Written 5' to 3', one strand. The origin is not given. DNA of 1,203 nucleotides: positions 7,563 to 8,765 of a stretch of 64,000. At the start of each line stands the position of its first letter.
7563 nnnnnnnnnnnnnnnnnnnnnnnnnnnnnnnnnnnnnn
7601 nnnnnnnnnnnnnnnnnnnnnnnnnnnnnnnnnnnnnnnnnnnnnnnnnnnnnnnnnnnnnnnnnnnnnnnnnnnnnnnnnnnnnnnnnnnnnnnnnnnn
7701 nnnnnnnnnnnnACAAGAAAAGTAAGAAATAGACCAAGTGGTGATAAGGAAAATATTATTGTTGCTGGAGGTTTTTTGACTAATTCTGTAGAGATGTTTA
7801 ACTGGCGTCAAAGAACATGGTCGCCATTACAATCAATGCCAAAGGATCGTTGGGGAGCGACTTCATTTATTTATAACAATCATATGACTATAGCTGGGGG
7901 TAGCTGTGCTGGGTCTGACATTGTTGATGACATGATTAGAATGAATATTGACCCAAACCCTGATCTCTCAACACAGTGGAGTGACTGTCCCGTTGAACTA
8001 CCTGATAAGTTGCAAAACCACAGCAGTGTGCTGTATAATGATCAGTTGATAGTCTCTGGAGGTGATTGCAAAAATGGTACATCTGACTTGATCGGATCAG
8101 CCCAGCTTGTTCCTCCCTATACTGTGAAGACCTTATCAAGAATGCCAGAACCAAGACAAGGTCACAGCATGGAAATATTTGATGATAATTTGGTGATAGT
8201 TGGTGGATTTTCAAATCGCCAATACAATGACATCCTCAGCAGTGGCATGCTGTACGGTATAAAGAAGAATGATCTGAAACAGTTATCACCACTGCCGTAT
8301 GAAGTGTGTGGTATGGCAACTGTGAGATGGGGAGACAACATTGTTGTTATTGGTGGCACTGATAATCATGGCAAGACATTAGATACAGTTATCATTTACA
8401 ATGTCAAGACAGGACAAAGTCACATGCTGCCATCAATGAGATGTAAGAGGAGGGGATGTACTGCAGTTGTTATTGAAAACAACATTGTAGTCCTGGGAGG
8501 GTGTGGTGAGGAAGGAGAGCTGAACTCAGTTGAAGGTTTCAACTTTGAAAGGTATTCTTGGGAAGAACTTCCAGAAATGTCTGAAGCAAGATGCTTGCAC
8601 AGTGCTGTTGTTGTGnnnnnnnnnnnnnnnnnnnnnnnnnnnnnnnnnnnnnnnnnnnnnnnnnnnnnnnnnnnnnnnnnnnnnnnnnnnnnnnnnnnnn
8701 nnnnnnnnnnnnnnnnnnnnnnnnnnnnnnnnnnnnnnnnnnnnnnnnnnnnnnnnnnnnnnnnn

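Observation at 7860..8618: Variation between paralogs concentrates in short loops right after the GG doublet of each Kelch blade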

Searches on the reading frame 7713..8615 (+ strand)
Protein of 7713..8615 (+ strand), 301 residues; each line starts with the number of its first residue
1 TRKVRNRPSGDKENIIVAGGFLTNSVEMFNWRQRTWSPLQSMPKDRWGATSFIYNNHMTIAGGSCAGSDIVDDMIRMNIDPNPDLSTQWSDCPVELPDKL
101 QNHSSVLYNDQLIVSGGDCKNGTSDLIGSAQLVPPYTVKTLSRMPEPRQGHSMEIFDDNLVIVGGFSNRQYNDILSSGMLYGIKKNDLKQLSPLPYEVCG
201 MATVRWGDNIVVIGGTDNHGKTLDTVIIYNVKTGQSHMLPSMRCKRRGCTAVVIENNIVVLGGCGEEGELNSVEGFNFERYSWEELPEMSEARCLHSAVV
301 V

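Call 14: search_solved_structures(query=window:7713-8615:+, max_evalue=0.00001, show_alignments=2)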
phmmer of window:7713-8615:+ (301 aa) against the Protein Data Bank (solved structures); distinct sequences matched with E-value up to 0.00001: 90 (the best 60 are shown).
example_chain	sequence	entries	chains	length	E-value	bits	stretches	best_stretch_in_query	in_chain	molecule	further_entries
8pjw_A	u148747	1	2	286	3.6e-25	92.1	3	208-294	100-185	SAKe6FE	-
8pjx_A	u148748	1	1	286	8.8e-23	84.3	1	203-293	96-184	SAKe6FR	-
8pjz_A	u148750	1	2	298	1.1e-19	74.1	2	146-288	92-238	SAKe6EEtal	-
9y8j_A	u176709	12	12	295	1.9e-19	73.3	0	223-300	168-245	Kelch-like protein 12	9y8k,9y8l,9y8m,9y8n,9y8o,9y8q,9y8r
7pvp_A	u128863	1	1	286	2.1e-19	73.2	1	144-290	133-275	SAKe6BC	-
2vpj_A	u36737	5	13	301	1.3e-17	67.3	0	208-279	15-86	KELCH-LIKE PROTEIN 12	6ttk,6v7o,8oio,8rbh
7ong_A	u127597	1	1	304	3.3e-17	66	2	148-293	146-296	SAKe6BE-L1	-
5yy8_A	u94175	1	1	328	1.1e-16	64.2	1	175-295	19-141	Influenza virus NS1A-binding protein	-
8pjy_A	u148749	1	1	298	1.4e-16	63.9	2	141-293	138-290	SAKe6EEref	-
6n3h_A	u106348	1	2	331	1.9e-16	63.5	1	175-295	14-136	Influenza virus NS1A-binding protein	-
7op4_A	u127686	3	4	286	4.4e-16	62.3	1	149-291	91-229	SAKe6BE-3HH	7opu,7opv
8pjs_A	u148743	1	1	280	4.8e-16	62.1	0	199-293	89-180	SAKeCEref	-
8pjr_A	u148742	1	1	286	5.9e-16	61.8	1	143-293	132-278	SAKe6AC-LB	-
7onc_A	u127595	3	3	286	6.5e-16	61.7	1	149-291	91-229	SAKe6BE | S6BE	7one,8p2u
8pjt_A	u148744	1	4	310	2.3e-15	59.9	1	147-293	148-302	SAKe6DEref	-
1zgk_A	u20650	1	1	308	7.2e-10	41.9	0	210-293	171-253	Kelch-like ECH-associated protein 1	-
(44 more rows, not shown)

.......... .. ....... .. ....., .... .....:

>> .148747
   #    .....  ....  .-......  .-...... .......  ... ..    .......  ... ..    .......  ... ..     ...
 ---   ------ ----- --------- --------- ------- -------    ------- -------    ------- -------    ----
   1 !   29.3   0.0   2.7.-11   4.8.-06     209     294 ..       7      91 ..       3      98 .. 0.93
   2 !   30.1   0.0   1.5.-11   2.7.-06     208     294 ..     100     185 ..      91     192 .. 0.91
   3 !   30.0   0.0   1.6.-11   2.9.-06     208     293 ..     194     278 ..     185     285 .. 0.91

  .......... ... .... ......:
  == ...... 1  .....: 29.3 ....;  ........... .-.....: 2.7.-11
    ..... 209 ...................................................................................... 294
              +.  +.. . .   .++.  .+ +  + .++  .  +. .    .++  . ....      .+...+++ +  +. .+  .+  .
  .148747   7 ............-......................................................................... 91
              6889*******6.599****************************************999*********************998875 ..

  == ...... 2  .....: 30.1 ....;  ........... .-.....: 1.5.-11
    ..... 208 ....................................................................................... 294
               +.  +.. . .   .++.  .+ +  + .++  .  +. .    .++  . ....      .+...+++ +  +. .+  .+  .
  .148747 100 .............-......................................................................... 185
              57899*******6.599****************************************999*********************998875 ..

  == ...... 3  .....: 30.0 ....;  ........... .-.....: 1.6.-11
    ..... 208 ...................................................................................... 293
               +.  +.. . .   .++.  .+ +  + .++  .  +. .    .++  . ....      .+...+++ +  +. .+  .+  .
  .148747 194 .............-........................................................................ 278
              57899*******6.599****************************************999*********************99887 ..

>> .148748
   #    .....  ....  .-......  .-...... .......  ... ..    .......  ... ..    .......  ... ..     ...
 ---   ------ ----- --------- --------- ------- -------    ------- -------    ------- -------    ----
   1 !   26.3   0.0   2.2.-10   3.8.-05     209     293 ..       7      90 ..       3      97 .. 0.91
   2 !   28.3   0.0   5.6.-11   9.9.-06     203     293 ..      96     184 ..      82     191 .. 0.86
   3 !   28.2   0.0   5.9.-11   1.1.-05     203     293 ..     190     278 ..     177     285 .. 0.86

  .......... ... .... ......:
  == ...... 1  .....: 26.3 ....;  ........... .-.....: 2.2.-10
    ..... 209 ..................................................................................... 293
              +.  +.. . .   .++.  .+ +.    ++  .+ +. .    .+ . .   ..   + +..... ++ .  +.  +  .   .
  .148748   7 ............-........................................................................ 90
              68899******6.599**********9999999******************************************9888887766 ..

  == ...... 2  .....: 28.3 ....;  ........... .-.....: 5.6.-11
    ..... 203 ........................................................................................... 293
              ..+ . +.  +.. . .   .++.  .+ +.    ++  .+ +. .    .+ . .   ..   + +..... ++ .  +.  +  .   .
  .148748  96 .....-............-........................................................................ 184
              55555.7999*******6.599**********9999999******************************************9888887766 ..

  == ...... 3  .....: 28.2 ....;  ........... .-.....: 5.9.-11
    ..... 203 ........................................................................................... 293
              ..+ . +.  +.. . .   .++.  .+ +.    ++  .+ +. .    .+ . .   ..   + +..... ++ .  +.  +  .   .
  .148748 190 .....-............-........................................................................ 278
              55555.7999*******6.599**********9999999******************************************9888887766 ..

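Call 18: predict_structure(alignment_id=A1)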
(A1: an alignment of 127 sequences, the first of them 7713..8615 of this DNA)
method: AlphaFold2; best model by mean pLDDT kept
length: 301 residues; sequences in the alignment: 127
mean_pLDDT: 90.1   pTM: 0.88
mean pLDDT of the five models: 90.1, 86.3, 85.8, 84.6, 83.8
residues with pLDDT >= 90: 233; 70-90: 53; 50-70: 5; < 50: 10
segments of 3 or more residues with pLDDT < 50: 1-10
pLDDT, mean of each block of 10 residues (from residue 1): 32 86 95 94 94 93 87 90 86 88 91 86 87 91 91 93 87 90 94 94 94 95 97 95 97 95 96 96 97 95 88
secondary structure, 60 per line:
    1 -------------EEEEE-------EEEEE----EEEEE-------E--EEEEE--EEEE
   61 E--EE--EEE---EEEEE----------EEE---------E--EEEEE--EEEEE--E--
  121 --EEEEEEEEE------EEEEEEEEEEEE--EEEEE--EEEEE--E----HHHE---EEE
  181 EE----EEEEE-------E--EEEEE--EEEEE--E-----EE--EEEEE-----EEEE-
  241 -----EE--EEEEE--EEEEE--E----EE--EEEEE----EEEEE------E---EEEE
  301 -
elements in order: E14-18 E26-30 E35-39 E50-54 E57-61 E68-70 E74-78 E89-91 E104-108 E111-115 E123-131 E138-149 E152-156 E159-163 E178-182 E187-191 E202-206 E209-213 E226-230 E236-239 E250-254 E257-261 E273-277 E282-286 E297-300
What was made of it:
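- On Kelch-repeat beta-propeller superfamily: AF2 pLDDT 90.1, pTM 0.88, about 24 strands in 6 blades with the C-terminal strand closing blade 1 (call 18).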

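Call 27: fold_search(model_id=the predicted structure, library=pdb)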
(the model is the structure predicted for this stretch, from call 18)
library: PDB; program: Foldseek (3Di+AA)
matches with E <= 10: 1721; with E <= 0.001: 1116
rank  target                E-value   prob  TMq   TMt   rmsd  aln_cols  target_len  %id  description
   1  7onc                  5.4e-25  1.00  0.87  0.93   1.8       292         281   20  Crystal structure of the computationally designed SAKe6BE protein (released 2022-12-14)
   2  8pjr                  7.6e-25  1.00  0.87  0.93   1.8       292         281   20  Crystal structure of the SAKe6AC-LB protein (released 2024-07-10)
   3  8pjs                  9.6e-25  1.00  0.86  0.93   1.8       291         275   23  Crystal structure of the computationally designed SAKe6CEref protein (released 2024-07-10)
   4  7opu                  1.4e-24  1.00  0.87  0.93   1.8       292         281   20  Self-assembled crystal structure of the computationally designed SAKe6BE-3HH protein (released 2022-12-14)
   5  8pjw_A                2.3e-24  1.00  0.87  0.93   1.8       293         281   20  Crystal structure of the computationally designed SAKe6FE protein (released 2024-07-10)
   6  7pvp                  3.5e-24  1.00  0.88  0.94   1.8       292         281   20  Crystal structure of the SAKe6BC designer protein (released 2023-01-18)
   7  8pjx                  4.3e-24  1.00  0.88  0.94   1.8       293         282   20  Crystal structure of the computationally designed SAKe6FR protein (released 2024-07-10)
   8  8pjt_C                6.0e-24  1.00  0.88  0.89   2.1       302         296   20  Crystal structure of the computationally designed SAKe6DEref protein (released 2024-07-10)
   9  8pjz_A                1.1e-23  1.00  0.87  0.90   1.9       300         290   20  Crystal structure of the computationally designed SAKe6EEtal protein (released 2024-07-10)
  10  7ong                  1.7e-23  1.00  0.88  0.89   2.1       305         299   20  Crystal structure of the computationally designed SAKe6BE-L1 protein (released 2022-12-14)
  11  7on7_B                1.7e-23  1.00  0.85  0.93   1.9       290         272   20  Crystal structure of the computationally designed SAKe6BE-L2 protein (released 2022-12-14)
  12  8pjz_B                1.9e-23  1.00  0.86  0.93   1.9       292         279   20  Crystal structure of the computationally designed SAKe6EEtal protein (released 2024-07-10)
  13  2vpj                  2.2e-23  1.00  0.87  0.90   1.8       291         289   21  Crystal structure of the Kelch domain of human KLHL12 (released 2008-03-18)
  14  7ona                  2.4e-23  1.00  0.83  0.90   2.0       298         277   19  Crystal structure of the computationally designed SAKe6AC protein (released 2022-12-14)
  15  8oio_C                2.6e-23  1.00  0.86  0.91   1.8       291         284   21  Crystal structure of the kelch domain of human KLHL12 in complex with PLEKHA4 peptide (released 2024-04-03)
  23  1zgk                  1.4e-22  1.00  0.86  0.90   1.9       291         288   20  1.35 angstrom structure of the Kelch domain of Keap1 (released 2005-10-04)
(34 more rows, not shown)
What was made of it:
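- On Kelch-repeat beta-propeller superfamily: Foldseek TM 0.86-0.90 and rmsd 1.8-1.9 A to 2vpj and 1zgk (call 27).
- Closest known: KLHL/Keap1 BTB-BACK-Kelch substrate adaptors of Cullin-3 ligases. Same: Six-blade Kelch propeller (TM 0.86-0.90 to KLHL12 and Keap1, call 27).
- The Kelch model has pLDDT 90 and TM 0.86-0.90 to KLHL12/Keap1 (calls 18, 27).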
